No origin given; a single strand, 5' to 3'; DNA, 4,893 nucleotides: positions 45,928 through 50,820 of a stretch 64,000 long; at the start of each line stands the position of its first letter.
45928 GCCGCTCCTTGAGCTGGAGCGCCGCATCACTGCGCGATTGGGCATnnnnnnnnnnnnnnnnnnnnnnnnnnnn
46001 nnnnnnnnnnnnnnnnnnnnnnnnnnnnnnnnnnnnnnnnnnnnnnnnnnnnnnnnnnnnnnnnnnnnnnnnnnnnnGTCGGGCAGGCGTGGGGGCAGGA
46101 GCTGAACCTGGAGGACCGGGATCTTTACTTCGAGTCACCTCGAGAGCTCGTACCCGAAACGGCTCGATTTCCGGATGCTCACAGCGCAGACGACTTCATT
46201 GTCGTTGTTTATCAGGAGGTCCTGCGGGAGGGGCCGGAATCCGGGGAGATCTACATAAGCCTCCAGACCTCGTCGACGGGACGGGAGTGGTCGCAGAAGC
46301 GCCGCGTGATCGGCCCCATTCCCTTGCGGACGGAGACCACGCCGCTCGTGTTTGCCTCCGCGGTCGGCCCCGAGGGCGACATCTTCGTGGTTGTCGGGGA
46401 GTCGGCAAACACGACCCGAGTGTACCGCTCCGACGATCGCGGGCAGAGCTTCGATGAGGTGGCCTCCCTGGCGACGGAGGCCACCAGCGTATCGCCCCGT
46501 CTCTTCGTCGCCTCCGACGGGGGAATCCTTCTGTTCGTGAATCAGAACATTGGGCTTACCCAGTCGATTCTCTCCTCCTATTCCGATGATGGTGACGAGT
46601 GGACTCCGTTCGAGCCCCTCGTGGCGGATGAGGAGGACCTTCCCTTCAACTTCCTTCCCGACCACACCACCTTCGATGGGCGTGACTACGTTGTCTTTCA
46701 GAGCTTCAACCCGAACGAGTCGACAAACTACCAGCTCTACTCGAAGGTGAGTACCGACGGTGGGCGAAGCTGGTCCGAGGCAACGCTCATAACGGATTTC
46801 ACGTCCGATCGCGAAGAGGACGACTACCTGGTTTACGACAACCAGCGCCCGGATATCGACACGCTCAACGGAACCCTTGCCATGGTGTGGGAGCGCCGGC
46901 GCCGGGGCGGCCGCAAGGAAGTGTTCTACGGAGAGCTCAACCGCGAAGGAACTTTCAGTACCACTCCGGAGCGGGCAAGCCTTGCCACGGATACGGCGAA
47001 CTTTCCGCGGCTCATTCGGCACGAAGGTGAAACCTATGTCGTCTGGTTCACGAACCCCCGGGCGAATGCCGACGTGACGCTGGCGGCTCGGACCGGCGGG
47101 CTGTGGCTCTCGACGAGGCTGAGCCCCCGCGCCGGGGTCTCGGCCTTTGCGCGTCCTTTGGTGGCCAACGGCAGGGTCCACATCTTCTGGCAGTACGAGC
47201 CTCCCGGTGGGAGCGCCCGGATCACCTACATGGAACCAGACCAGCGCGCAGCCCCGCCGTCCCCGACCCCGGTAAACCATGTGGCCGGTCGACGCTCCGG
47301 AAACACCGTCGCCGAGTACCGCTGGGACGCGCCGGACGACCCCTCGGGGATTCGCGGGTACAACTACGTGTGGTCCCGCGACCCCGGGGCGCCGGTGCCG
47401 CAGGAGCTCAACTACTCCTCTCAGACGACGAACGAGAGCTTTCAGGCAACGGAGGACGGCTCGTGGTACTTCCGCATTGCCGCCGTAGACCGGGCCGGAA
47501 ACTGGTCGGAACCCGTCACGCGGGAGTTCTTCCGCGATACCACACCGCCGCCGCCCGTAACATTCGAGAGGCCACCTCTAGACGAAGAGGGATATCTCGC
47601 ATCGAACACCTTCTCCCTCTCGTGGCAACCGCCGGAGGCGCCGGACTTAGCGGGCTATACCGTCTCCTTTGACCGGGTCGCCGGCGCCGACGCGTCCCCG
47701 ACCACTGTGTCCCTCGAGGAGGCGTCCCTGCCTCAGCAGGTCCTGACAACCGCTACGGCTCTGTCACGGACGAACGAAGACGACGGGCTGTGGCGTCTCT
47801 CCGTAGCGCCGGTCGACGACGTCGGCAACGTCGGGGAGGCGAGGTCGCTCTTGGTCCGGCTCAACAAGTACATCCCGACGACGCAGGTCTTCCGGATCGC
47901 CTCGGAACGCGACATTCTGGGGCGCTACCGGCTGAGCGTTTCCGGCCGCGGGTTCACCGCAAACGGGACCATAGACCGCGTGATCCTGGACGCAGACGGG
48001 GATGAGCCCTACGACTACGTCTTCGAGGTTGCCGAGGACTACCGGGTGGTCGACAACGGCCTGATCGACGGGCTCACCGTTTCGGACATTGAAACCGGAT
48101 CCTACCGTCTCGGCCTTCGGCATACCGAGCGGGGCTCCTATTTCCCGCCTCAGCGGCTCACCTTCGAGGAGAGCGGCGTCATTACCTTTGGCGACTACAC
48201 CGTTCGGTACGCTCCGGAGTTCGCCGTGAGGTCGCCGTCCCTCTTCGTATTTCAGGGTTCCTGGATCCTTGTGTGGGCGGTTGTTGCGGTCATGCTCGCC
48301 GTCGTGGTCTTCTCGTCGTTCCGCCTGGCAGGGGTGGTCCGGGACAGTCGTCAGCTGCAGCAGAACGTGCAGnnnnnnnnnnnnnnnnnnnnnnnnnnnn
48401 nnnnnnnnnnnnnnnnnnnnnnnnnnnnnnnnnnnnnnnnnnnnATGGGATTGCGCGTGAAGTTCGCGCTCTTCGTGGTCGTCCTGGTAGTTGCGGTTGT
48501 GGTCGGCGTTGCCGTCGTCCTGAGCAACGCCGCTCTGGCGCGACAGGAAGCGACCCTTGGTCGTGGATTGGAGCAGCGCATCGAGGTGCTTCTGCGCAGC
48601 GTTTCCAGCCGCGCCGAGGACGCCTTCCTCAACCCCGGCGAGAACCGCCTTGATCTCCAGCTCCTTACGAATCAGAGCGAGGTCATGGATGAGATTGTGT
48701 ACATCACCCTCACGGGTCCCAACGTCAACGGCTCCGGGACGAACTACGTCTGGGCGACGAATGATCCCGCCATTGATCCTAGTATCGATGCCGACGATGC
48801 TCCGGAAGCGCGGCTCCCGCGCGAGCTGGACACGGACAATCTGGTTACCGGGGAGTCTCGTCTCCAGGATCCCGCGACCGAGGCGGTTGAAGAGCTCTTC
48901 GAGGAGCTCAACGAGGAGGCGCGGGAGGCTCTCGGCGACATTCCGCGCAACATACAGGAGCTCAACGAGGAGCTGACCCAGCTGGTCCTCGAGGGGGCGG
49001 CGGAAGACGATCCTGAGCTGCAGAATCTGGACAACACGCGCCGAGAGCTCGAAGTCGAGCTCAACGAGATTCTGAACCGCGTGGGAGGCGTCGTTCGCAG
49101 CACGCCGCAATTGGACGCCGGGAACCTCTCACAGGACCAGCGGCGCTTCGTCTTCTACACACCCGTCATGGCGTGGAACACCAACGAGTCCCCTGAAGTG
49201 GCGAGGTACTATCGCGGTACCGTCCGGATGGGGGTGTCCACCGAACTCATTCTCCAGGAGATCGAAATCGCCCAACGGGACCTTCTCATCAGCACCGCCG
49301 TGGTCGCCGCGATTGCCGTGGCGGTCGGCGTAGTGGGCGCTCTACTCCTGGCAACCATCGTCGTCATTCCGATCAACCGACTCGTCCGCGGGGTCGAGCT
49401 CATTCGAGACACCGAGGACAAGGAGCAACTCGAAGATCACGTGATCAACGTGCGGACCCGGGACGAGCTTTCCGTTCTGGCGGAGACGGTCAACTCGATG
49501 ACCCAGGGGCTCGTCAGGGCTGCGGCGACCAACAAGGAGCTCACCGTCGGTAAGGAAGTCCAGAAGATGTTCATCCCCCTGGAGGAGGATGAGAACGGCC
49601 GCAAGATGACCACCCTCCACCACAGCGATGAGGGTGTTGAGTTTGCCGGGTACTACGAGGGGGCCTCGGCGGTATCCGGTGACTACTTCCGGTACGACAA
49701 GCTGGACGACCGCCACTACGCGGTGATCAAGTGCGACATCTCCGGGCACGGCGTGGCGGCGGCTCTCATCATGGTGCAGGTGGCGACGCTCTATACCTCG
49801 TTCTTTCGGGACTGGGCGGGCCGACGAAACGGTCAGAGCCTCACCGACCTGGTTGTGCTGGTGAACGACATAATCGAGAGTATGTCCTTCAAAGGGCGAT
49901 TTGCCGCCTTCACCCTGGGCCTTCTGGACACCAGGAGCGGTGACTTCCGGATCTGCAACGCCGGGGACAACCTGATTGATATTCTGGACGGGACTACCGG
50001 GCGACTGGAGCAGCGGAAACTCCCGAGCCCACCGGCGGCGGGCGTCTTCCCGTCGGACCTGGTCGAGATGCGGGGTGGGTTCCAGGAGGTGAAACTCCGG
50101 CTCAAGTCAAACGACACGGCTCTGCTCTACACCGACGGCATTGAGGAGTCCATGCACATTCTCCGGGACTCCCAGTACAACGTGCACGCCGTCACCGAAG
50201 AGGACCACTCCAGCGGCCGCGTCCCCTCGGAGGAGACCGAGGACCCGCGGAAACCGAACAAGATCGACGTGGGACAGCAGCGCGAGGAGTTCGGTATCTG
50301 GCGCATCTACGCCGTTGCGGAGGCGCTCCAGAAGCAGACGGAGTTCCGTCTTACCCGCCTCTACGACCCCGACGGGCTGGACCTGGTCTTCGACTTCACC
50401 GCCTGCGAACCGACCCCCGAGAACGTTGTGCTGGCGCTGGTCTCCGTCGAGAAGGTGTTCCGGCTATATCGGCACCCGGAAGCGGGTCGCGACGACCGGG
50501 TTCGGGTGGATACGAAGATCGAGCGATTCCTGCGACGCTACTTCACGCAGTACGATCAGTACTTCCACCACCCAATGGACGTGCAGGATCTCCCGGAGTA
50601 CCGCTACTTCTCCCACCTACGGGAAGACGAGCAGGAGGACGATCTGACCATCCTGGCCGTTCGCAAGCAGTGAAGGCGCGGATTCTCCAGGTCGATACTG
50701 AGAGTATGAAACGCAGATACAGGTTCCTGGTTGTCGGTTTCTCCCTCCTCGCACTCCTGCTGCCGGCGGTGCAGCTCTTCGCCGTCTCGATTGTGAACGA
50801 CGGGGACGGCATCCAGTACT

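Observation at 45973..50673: Unusual architecture of the giant PP2C phosphatase: two separate periplasmic sensor regions and an insertion of about 160 aa inside the catalytic domain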

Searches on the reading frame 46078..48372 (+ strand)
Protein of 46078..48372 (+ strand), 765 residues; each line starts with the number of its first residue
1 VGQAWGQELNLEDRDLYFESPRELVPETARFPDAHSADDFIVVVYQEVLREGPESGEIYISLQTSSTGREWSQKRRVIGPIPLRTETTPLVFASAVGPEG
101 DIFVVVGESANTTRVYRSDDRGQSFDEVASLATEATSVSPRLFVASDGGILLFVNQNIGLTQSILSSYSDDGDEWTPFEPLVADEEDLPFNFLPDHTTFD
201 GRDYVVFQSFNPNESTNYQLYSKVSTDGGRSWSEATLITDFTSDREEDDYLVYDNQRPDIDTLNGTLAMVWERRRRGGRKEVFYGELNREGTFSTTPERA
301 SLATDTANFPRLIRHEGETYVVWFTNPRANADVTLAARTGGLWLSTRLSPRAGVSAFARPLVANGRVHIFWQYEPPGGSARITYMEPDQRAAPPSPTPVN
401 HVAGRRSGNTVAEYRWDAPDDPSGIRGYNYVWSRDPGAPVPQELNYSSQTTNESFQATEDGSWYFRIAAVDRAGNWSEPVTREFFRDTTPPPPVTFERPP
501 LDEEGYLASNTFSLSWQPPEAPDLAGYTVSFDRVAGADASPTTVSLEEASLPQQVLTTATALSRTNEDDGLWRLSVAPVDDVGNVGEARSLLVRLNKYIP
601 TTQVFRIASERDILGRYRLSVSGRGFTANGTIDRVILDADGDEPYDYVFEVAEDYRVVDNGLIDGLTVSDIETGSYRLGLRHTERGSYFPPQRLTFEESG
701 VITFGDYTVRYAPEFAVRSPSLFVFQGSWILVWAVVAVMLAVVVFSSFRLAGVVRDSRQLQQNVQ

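Call 29: predict_structure(alignment_id=A2)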
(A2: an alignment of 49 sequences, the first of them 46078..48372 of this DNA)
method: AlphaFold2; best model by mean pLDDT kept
length: 765 residues; sequences in the alignment: 49
mean_pLDDT: 87.5   pTM: 0.68
mean pLDDT of the five models: 87.5, 87.0, 85.2, 84.6, 83.8
residues with pLDDT >= 90: 458; 70-90: 254; 50-70: 22; < 50: 31
segments of 3 or more residues with pLDDT < 50: 1-5, 700-725
pLDDT, mean of each block of 10 residues (from residue 1): 56 90 93 93 96 91 94 95 89 93 92 93 93 76 95 87 91 91 77 94 95 89 95 93 71 94 91 89 94 91 85 92 84 91 90 92 93 92 94 96 92 96 94 96 94 95 97 94 95 93 89 93 94 86 78 93 90 95 93 89 84 81 87 91 89 87 87 86 90 71 33 36 56 87 84 75 64
secondary structure, 60 per line:
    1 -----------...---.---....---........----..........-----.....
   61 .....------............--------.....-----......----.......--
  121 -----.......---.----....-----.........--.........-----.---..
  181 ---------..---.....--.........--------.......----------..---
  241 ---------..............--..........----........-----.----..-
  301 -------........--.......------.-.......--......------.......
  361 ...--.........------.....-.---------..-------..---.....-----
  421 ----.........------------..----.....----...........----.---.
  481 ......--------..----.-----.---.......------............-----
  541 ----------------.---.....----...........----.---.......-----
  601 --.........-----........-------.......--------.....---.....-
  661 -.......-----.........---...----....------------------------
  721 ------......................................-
elements in order (helices of 4 or more, strands of 3 or more residues): E22-25 E29-36 E41-50 E56-65 E72-83 E92-96 E102-107 E112-118 E126-132 E141-144 E150-158 E161-169 E195-199 E202-210 E219-225 E253-263 E266-275 E280-287 E308-315 E318-324 E333-339 E342-347 E354-363 E366-374 E381-385 E411-415 E425-433 E452-456 E461-471 E480-486 E511-517 E524-535 E561-565 E570-580 E589-595 E603-611 E617-624 E632-638 E647-651 E655-659 E662-668 E674-682 E686-688 E693-696 H727-764

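Call 33: fold_search(model_id=the predicted structure, library=pdb)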
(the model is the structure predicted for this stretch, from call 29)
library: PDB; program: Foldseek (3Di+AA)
matches with E <= 10: 1643; with E <= 0.001: 735
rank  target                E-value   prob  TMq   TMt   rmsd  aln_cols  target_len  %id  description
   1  9oz1_A                2.0e-12  1.00  0.21  0.21  26.9       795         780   11  Cryo-EM structure of chicken ROS1 in apo-state. Cryo-EM refinement is focused on the "leg" region of chicken ROS1. (released 2026-02-25)
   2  2bzd_C                2.4e-11  1.00  0.27  0.34  31.7       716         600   13  Galactose recognition by the carbohydrate-binding module of a bacterial sialidase. (released 2005-08-19)
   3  1wcq_C                3.3e-11  1.00  0.27  0.34  34.4       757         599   12  Mutagenesis of the Nucleophilic Tyrosine in a Bacterial Sialidase to Phenylalanine. (released 2005-10-12)
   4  9pvp                  4.3e-11  1.00  0.24  0.12  27.6       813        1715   10  Cryo-EM structure of receptor tyrosine kinase ROS1 extracellular domain (released 2026-02-25)
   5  6ffy_A                1.3e-10  1.00  0.23  0.20  38.5       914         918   10  Structure of the mouse SorCS2-NGF complex (released 2018-08-01)
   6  7esl                  1.4e-10  1.00  0.38  0.64   6.3       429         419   12  Crystal structure of a L-rhamnose-alpha-1,4-D-glucuronate lyase from Fusarium oxysporum 12S, N247A N-glycan free form (released 2021-08-04)
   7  7a54_A                1.5e-10  1.00  0.31  0.46  11.5       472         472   15  Two copies of the catalytic domain of NanA sialidase from Streptococcus pneumoniae juxtaposed in the P212121 space gro (released 2020-11-18)
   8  1w8o_A                1.7e-10  1.00  0.28  0.35  32.6       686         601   12  Contribution of the Active Site Aspartic Acid to Catalysis in the Bacterial Neuraminidase from Micromonospora viridifa (released 2004-09-29)
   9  3h71_B                1.8e-10  1.00  0.31  0.45  11.6       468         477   16  Crystal structure of Streptococcus pneumoniae D39 neuraminidase A precursor (NanA) (released 2009-05-12)
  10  7esk_A                2.0e-10  1.00  0.38  0.64   6.4       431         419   13  Crystal structure of a L-rhamnose-alpha-1,4-D-glucuronate lyase from Fusarium oxysporum 12S, Ligand free form (released 2021-08-04)
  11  2w20_B                2.0e-10  1.00  0.30  0.45  11.2       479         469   14  Structure of the catalytic domain of the native NanA sialidase from Streptococcus pneumoniae (released 2008-12-23)
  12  8q6t_I                2.0e-10  1.00  0.18  0.14  58.5       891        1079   12  Helical reconstruction of the relaxed thick filament from FIB milled left ventricular mouse myofibrils (released 2023-11-01)
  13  2ber                  2.3e-10  1.00  0.28  0.35  32.6       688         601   12  Y370G Active Site Mutant of the Sialidase from Micromonospora viridifaciens in complex with beta-Neu5Ac (sialic acid). (released 2005-04-04)
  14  4a2m_A                2.3e-10  1.00  0.12  0.12  21.2       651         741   11  Structure of the periplasmic domain of the heparin and heparan sulphate sensing hybrid two component system BT4663 in  (released 2012-05-02)
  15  1wcq_A                2.6e-10  1.00  0.29  0.36  29.9       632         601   13  Mutagenesis of the Nucleophilic Tyrosine in a Bacterial Sialidase to Phenylalanine. (released 2005-10-12)
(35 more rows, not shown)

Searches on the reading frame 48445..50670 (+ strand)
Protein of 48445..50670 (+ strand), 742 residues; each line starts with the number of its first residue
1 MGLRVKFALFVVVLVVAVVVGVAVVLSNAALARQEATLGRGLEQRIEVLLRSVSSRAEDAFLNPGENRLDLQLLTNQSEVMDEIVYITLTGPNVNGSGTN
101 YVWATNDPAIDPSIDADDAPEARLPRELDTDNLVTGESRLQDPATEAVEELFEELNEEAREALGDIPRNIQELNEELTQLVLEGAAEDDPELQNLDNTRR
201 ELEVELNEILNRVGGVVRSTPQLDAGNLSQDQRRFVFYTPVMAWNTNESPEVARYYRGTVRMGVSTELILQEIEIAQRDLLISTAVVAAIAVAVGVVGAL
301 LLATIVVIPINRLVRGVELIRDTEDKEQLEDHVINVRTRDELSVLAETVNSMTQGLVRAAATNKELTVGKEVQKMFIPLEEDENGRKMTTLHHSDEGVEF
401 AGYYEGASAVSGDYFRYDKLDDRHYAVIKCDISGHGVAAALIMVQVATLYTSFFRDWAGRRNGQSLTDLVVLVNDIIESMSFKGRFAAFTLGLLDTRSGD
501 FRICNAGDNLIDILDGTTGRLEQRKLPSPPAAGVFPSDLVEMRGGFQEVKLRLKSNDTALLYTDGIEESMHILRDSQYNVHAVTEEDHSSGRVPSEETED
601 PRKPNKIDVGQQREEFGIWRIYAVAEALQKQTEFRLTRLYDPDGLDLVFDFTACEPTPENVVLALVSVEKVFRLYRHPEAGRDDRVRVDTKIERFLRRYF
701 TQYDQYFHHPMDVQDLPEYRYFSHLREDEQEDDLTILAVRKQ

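Call 28: predict_structure(alignment_id=A1)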
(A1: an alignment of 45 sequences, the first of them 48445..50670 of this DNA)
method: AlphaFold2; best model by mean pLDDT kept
length: 742 residues; sequences in the alignment: 45
mean_pLDDT: 86.0   pTM: 0.55
mean pLDDT of the five models: 86.0, 84.9, 82.5, 81.7, 80.5
residues with pLDDT >= 90: 426; 70-90: 231; 50-70: 40; < 50: 45
segments of 3 or more residues with pLDDT < 50: 322-330, 336-366
pLDDT, mean of each block of 10 residues (from residue 1): 71 84 82 86 93 93 92 91 93 90 93 70 78 93 93 93 94 92 87 92 94 92 88 92 90 92 91 84 81 77 58 52 44 49 43 38 52 85 89 97 86 91 94 84 87 81 82 90 86 96 92 94 88 90 91 96 91 95 96 91 93 95 97 96 91 97 98 95 94 97 95 83 94 94 96
secondary structure, 60 per line:
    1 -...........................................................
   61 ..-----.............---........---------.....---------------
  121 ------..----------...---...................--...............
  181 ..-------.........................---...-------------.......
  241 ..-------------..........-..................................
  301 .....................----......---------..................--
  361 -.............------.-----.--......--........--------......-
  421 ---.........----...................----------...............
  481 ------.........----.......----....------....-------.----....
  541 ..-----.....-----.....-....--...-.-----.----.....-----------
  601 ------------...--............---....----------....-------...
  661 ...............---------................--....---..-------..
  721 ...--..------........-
elements in order (helices of 4 or more, strands of 3 or more residues): H2-62 H68-80 E84-91 E101-105 E139-141 H145-163 H166-182 H190-214 E218-220 E234-242 E256-265 H267-321 H326-331 H341-358 H362-374 E390-395 E398-405 E414-419 E424-432 H437-455 H466-480 E487-495 E500-506 E511-514 E521-524 H537-542 E548-552 E558-562 H564-567 E570-572 H585-589 E613-615 H618-629 E633-636 E647-650 H658-673 E685-689 H690-699 H703-706 E719-723 E734-741

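Call 31: fold_search(model_id=the predicted structure, library=pdb)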
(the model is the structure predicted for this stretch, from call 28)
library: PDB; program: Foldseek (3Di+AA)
matches with E <= 10: 594; with E <= 0.001: 79
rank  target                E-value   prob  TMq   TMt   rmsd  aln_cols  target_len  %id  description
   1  3eq2_B                9.4e-11  1.00  0.24  0.46  10.7       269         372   18  Structure of Hexagonal Crystal form of Pseudomonas aeruginosa RssB (released 2009-10-20)
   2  3f79_B                2.3e-10  1.00  0.23  0.71   2.8       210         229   20  Structure of pseudo-centered cell crystal form of the C-terminal phosphatase domain of P. aeruginosa RssB (released 2009-11-24)
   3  3eq2_A                2.5e-10  1.00  0.23  0.45  11.6       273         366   19  Structure of Hexagonal Crystal form of Pseudomonas aeruginosa RssB (released 2009-10-20)
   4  3f79_F                4.0e-10  1.00  0.23  0.70   2.9       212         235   20  Structure of pseudo-centered cell crystal form of the C-terminal phosphatase domain of P. aeruginosa RssB (released 2009-11-24)
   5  3f79_C                1.1e-09  1.00  0.23  0.70   5.4       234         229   18  Structure of pseudo-centered cell crystal form of the C-terminal phosphatase domain of P. aeruginosa RssB (released 2009-11-24)
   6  3f7a_B                1.3e-09  1.00  0.23  0.42  11.3       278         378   19  Structure of Orthorhombic crystal form of Pseudomonas aeruginosa RssB (released 2009-11-24)
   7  3w40_A                1.7e-09  1.00  0.20  0.70   2.4       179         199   14  Crystal structure of RsbX in complex with magnesium in space group P1 (released 2014-01-22)
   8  3f79_E                1.8e-09  1.00  0.22  0.64   3.4       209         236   18  Structure of pseudo-centered cell crystal form of the C-terminal phosphatase domain of P. aeruginosa RssB (released 2009-11-24)
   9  3f79_D                4.8e-09  1.00  0.23  0.68   3.1       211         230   19  Structure of pseudo-centered cell crystal form of the C-terminal phosphatase domain of P. aeruginosa RssB (released 2009-11-24)
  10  3ke6_A                1.6e-08  1.00  0.23  0.45   7.1       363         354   15  The crystal structure of the RsbU and RsbW domains of Rv1364c from Mycobacterium tuberculosis (released 2010-11-10)
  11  3es2_A                1.9e-08  1.00  0.22  0.67   5.5       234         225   20  Structure of the C-terminal phosphatase domain of P. aeruginonsa RssB (released 2009-10-20)
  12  3f79_A                3.1e-08  1.00  0.22  0.68   3.4       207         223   18  Structure of pseudo-centered cell crystal form of the C-terminal phosphatase domain of P. aeruginosa RssB (released 2009-11-24)
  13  3ke6_B                3.1e-08  1.00  0.23  0.46   7.3       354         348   16  The crystal structure of the RsbU and RsbW domains of Rv1364c from Mycobacterium tuberculosis (released 2010-11-10)
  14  3f7a_A                3.8e-08  1.00  0.23  0.44  11.6       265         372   18  Structure of Orthorhombic crystal form of Pseudomonas aeruginosa RssB (released 2009-11-24)
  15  6k4e_B                5.2e-08  1.00  0.23  0.65   8.0       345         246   14  SiaA-PP2C domain of Pseudomonas aeruginosa (released 2019-06-26)
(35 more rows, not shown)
